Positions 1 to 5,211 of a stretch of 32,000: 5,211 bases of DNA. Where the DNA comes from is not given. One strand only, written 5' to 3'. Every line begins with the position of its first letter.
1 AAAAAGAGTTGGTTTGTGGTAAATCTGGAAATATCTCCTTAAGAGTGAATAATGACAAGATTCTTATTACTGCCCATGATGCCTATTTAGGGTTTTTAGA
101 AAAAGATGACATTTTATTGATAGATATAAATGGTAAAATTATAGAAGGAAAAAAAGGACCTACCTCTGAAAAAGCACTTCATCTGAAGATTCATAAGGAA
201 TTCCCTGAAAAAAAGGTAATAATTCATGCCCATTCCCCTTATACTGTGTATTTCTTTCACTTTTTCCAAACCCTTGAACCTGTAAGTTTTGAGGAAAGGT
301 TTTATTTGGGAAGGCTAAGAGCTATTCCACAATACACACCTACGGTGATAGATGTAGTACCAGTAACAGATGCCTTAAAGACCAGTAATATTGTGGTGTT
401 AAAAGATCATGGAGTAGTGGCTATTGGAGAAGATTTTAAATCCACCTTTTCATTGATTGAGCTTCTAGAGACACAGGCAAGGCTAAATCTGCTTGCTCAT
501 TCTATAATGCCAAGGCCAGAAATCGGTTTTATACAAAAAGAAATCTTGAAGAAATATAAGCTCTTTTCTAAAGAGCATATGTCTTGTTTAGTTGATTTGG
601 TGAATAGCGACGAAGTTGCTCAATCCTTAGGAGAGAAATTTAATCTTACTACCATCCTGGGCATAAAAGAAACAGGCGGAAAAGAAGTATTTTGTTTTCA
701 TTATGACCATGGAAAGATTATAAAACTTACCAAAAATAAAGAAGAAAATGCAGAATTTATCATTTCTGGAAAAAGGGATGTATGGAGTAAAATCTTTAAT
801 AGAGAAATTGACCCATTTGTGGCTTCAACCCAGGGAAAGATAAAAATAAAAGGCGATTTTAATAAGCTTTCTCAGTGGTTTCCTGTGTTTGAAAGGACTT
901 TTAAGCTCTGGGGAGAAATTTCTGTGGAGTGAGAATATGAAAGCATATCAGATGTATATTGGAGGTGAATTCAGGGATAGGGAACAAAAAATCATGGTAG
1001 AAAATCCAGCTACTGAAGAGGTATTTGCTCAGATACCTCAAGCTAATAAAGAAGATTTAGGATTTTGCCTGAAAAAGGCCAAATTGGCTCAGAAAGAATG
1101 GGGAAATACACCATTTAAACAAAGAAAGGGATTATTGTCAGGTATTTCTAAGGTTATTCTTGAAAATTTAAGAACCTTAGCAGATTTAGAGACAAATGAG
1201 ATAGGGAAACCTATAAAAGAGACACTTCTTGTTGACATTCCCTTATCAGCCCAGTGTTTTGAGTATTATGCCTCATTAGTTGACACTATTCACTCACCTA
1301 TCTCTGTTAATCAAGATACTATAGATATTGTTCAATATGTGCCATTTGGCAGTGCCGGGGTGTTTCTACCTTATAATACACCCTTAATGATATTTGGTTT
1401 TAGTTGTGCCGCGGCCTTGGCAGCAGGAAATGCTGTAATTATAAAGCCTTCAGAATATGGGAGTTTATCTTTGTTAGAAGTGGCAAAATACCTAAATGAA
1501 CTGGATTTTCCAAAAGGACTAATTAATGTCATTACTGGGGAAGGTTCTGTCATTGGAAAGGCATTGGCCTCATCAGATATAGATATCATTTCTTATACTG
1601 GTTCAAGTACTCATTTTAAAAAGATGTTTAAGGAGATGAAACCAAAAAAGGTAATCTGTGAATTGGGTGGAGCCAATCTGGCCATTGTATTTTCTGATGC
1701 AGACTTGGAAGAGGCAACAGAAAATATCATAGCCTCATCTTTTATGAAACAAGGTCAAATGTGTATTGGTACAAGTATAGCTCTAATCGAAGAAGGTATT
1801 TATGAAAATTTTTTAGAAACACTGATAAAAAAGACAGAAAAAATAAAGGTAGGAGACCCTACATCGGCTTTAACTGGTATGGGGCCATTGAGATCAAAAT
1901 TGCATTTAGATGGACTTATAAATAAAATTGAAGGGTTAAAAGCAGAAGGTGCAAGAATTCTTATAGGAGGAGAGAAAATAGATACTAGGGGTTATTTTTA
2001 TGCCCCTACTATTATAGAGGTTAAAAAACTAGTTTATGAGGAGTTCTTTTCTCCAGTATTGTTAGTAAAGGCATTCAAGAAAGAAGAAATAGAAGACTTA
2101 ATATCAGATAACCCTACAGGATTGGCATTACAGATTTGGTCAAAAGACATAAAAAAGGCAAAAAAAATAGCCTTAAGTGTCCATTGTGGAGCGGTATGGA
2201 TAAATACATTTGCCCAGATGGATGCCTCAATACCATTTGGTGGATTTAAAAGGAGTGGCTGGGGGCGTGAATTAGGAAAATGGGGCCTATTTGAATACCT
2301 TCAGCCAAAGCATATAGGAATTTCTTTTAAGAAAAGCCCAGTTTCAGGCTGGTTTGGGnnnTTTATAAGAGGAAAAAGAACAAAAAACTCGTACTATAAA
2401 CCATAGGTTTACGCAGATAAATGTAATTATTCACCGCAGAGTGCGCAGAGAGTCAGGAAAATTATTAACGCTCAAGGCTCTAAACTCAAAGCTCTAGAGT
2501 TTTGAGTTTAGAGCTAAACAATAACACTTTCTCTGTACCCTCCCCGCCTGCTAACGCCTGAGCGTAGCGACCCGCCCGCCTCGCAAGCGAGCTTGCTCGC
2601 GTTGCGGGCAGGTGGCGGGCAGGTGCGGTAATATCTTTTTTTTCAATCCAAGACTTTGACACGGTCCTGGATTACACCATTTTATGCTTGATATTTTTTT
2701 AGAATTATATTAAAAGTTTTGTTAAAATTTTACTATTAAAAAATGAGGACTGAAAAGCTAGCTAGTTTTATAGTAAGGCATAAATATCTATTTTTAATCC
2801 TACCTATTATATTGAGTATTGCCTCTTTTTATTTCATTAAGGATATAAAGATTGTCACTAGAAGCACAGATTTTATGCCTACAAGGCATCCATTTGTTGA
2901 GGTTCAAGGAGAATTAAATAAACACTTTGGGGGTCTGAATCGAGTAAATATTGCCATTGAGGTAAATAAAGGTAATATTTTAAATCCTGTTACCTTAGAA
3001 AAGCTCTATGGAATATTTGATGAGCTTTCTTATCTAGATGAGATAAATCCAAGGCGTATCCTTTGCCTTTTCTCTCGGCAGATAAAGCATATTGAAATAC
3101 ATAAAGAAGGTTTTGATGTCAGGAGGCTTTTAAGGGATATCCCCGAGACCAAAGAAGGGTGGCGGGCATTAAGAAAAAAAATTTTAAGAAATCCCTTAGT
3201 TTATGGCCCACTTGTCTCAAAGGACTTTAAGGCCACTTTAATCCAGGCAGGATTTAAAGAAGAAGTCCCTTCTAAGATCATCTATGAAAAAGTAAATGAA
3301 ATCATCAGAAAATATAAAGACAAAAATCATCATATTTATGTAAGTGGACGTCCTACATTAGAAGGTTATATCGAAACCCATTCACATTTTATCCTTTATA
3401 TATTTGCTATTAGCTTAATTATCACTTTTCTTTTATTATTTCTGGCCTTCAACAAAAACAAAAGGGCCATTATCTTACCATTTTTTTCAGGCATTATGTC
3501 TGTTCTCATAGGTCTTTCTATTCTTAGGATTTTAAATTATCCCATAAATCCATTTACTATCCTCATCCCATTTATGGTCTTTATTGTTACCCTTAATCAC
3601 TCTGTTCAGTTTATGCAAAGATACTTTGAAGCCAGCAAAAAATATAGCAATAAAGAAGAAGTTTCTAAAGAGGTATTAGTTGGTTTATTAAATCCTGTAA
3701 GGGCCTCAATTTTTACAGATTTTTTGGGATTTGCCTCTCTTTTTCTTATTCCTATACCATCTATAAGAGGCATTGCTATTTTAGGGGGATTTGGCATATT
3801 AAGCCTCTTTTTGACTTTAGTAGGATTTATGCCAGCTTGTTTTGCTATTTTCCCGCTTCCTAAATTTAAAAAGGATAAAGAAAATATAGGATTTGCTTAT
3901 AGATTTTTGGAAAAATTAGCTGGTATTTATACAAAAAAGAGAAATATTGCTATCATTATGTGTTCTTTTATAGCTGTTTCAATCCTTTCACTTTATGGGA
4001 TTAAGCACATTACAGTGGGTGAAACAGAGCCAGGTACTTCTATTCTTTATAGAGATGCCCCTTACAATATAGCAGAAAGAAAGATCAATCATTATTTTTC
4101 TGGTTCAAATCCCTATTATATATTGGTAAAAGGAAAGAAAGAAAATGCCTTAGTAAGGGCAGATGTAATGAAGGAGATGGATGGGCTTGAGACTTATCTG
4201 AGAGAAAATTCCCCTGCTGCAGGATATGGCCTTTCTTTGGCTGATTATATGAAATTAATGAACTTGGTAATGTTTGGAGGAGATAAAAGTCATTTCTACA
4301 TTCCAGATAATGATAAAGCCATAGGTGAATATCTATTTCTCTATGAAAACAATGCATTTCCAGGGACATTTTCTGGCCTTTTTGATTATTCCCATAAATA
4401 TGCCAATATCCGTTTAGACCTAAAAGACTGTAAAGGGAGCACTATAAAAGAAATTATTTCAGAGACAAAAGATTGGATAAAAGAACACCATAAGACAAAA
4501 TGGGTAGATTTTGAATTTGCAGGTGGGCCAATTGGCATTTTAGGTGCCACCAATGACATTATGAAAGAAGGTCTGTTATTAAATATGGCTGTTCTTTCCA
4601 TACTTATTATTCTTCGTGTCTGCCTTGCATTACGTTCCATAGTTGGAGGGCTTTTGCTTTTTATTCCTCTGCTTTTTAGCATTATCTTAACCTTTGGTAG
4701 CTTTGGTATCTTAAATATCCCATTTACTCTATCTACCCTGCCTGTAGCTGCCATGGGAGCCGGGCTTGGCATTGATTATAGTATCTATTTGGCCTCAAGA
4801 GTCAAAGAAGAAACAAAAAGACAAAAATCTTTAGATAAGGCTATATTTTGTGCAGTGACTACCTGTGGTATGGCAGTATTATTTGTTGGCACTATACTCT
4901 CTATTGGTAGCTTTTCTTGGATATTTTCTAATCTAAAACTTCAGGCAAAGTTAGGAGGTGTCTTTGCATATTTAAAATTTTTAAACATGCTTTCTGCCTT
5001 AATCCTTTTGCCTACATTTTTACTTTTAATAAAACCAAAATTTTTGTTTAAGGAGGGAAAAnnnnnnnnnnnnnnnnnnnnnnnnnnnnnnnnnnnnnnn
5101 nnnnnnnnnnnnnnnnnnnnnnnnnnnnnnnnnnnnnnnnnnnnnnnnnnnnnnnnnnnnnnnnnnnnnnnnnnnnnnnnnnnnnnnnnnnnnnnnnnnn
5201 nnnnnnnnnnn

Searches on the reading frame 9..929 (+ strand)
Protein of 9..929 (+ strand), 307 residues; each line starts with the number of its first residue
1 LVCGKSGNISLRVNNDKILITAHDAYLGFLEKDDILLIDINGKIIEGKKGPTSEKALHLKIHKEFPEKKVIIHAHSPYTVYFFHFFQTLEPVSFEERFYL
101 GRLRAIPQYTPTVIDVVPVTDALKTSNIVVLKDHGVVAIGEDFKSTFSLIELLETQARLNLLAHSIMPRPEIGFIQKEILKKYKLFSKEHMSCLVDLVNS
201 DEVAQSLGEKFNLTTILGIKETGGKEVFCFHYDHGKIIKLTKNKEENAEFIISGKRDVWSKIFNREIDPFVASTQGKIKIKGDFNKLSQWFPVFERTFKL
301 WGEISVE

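Call 7: search_protein_families(library=pfam, proteins=[window:9-929:+])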
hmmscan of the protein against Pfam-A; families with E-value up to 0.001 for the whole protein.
window:9-929:+ (307 aa): 2 families
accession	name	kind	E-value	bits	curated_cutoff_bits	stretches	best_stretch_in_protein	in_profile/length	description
PF00596.27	Aldolase_II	-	2.8e-32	112.6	22.2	1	3-160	17-182/183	Class II Aldolase and Adducin N-terminal domain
PF02036.22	SCP2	-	1e-06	29.5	21.3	1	219-291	28-97/101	SCP-2 sterol transfer family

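Call 54: search_protein_families(library=ncbifam, proteins=[window:9-929:+], max_evalue=0.00001)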
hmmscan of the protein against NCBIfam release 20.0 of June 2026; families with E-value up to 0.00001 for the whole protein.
window:9-929:+ (307 aa): 28 families (the best 25 are shown)
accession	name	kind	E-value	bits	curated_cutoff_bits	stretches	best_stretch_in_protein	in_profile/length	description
NF040649.1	FucA_Meth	equivalog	1.3e-32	113.2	250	1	2-165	19-178/179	L-fuculose phosphate aldolase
NF043034.1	OxoTetrPhDc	equivalog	4.9e-22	78.7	250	1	3-165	23-190/205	3-oxo-tetronate 4-phosphate decarboxylase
NF006208.0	PRK08333.1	equivalog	1.4e-21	77.1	267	1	6-162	26-182/189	aldolase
NF006413.0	PRK08660.1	equivalog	2.1e-20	73.3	203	1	2-164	19-178/184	aldolase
NF005123.0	PRK06557.1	subfamily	1.7e-17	63.8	251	1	2-172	29-204/223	L-ribulose-5-phosphate 4-epimerase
NF005302.0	PRK06833.1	equivalog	2.2e-17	63.2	264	1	4-171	25-193/214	L-fuculose-phosphate aldolase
TIGR03328.1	salvage_mtnB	equivalog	1.4e-16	60.6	137.05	1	4-151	16-179/194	methylthioribulose 1-phosphate dehydratase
NF053831.1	RU1PAldHalo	equivalog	7.7e-16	58.2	300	1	3-166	21-185/208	ribulose-1-phosphate aldolase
NF006672.0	PRK09220.1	equivalog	1e-14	54.4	226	1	5-78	31-104/209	methylthioribulose 1-phosphate dehydratase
NF004979.0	PRK06357.1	equivalog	6.3e-14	51.8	216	1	6-162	27-197/221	hypothetical protein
NF005068.0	PRK06486.1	equivalog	7.1e-13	48.4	269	1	15-165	59-214/262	aldolase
NF009003.0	PRK12348.1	subfamily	1.3e-12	47.8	331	1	17-80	37-100/228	L-ribulose-5-phosphate 4-epimerase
NF006047.0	PRK08193.1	subfamily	2.6e-12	46.8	257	1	29-83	50-104/231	L-ribulose-5-phosphate 4-epimerase AraD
NF004855.0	PRK06208.1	subfamily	4e-12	46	255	1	30-167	90-231/274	class II aldolase/adducin family protein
NF005984.0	PRK08087.1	subfamily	4.6e-12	46.2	264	1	4-167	25-188/215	L-fuculose-phosphate aldolase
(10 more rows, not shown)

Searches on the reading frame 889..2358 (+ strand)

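Call 7: search_protein_families(library=pfam, proteins=[window:889-2358:+])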
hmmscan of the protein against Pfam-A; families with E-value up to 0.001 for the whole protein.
window:889-2358:+ (490 aa): 2 families
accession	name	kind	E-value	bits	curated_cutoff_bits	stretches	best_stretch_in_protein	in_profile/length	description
PF00171.27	Aldedh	-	4.9e-125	418.1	23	1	32-476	6-461/461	Aldehyde dehydrogenase family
PF05893.19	LuxC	-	0.00049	19.5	21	1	149-325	85-268/401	Acyl-CoA reductase (LuxC)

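Call 54: search_protein_families(library=ncbifam, proteins=[window:889-2358:+], max_evalue=0.00001)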
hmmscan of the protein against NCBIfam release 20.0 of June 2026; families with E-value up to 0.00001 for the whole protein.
window:889-2358:+ (490 aa): 43 families (the best 25 are shown)
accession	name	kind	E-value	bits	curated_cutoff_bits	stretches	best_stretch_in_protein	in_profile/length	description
TIGR01804.1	BADH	equivalog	5e-104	348.4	668.6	1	23-473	1-466/467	betaine-aldehyde dehydrogenase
NF010000.0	PRK13473.1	subfamily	1.9e-99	333.5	615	1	20-478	3-472/475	aminobutyraldehyde dehydrogenase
NF009725.0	PRK13252.1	equivalog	6e-96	321.8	593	1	16-481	3-482/488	betaine-aldehyde dehydrogenase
NF045736.1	PaDhStyDRhodo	equivalog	1.1e-92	311.1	800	1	20-471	3-470/479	phenylacetaldehyde dehydrogenase StyD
TIGR02299.1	HpaE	equivalog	2.9e-90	303.2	638.35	1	22-485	3-483/488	5-carboxymethyl-2-hydroxymuconate semialdehyde dehydrogenase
NF050026.1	AcaldDHExaC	equivalog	1.6e-87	294.2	900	1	18-485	14-500/503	acetaldehyde dehydrogenase ExaC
NF040648.1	lactal_redase_Meth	equivalog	9.4e-86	288.6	650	1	22-476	1-460/463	lactaldehyde dehydrogenase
NF007497.0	PRK10090.1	equivalog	4.5e-81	273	500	1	16-476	3-475/480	aldehyde dehydrogenase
TIGR03216.1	OH_muco_semi_DH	equivalog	3.8e-80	269.8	693.25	1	21-476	2-477/481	2-hydroxymuconic semialdehyde dehydrogenase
NF006916.0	PRK09407.1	equivalog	7.4e-80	269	521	1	29-477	30-491/526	succinic semialdehyde dehydrogenase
NF045735.1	PaDhStyDPseudo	equivalog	8.8e-80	268.7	850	1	21-479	4-482/483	phenylacetaldehyde dehydrogenase StyD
TIGR03374.1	ABALDH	equivalog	7.2e-78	262.5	909.3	1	21-477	3-470/472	aminobutyraldehyde dehydrogenase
NF007352.0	PRK09847.1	equivalog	2.4e-76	257.2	850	1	21-480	21-493/495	aldehyde dehydrogenase PuuC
TIGR01780.1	SSADH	subfamily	5.1e-75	253.1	646.35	1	37-472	1-446/448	succinate-semialdehyde dehydrogenase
NF042993.1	AlphKGSA_gudD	equivalog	5.2e-74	249.7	770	1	18-464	2-466/481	alpha-ketoglutaric semialdehyde dehydrogenase GucD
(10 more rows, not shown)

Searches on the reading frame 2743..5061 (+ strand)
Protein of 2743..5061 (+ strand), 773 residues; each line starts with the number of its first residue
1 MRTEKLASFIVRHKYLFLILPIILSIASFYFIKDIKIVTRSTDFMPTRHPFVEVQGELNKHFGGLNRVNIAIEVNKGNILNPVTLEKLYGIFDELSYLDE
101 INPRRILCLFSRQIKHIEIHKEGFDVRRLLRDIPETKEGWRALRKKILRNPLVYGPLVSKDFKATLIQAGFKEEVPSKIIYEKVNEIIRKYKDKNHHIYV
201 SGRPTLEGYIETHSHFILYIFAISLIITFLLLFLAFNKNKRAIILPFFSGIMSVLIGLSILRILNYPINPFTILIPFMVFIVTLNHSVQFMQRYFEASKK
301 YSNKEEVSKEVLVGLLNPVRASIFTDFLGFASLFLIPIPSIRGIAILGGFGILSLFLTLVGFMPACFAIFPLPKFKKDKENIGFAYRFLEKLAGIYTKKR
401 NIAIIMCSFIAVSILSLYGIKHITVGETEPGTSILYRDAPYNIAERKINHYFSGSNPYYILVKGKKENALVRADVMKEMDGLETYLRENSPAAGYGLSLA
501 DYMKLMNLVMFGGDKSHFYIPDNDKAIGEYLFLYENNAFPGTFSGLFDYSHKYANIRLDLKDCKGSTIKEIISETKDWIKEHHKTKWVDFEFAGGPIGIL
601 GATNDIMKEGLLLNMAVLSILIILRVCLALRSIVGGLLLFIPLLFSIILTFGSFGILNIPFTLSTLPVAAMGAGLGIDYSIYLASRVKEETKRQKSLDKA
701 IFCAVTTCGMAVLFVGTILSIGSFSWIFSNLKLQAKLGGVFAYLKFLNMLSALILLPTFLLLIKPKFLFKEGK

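Call 7: search_protein_families(library=pfam, proteins=[window:2743-5061:+])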
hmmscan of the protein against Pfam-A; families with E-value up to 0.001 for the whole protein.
window:2743-5061:+ (773 aa): 2 families
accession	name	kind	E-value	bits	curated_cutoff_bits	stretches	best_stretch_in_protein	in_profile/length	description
PF03176.21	MMPL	-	2.5e-28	99.4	20.5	2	594-763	128-302/333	MMPL family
PF12349.14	Sterol-sensing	-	0.00032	21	22.3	1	248-369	14-135/153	Sterol-sensing domain of SREBP cleavage-activation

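Call 54: search_protein_families(library=ncbifam, proteins=[window:2743-5061:+], max_evalue=0.00001)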
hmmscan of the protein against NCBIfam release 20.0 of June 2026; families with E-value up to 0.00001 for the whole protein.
window:2743-5061:+ (773 aa): 6 families
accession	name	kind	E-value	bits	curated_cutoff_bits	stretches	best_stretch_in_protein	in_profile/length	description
TIGR00921.1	2A067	subfamily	6.1e-56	189.9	351.9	2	402-763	4-346/733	hydrophobe/amphiphile efflux-3 (HAE3) family transporter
TIGR00833.1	actII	subfamily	7.3e-35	120.5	874.7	2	147-465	100-424/910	MMPL family RND transporter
TIGR03480.1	HpnN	hypoth_equivalog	1.1e-16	60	751.85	1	671-766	331-426/862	hopanoid biosynthesis associated RND transporter like protein HpnN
NF052374.1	HopndTporHpnN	equivalog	1.6e-10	39.8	1100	0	671-766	334-429/858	hopanoid transporter HpnN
NF045600.2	BstA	equivalog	1.3e-07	30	1400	1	614-767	290-443/903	sterol transporter cytoplasmic membrane protein BstA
NF052608.1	TrhMmycExpMmpL3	equivalog_domain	2.9e-07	29.1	1400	0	625-733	208-311/992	trehalose monomycolate exporter MmpL3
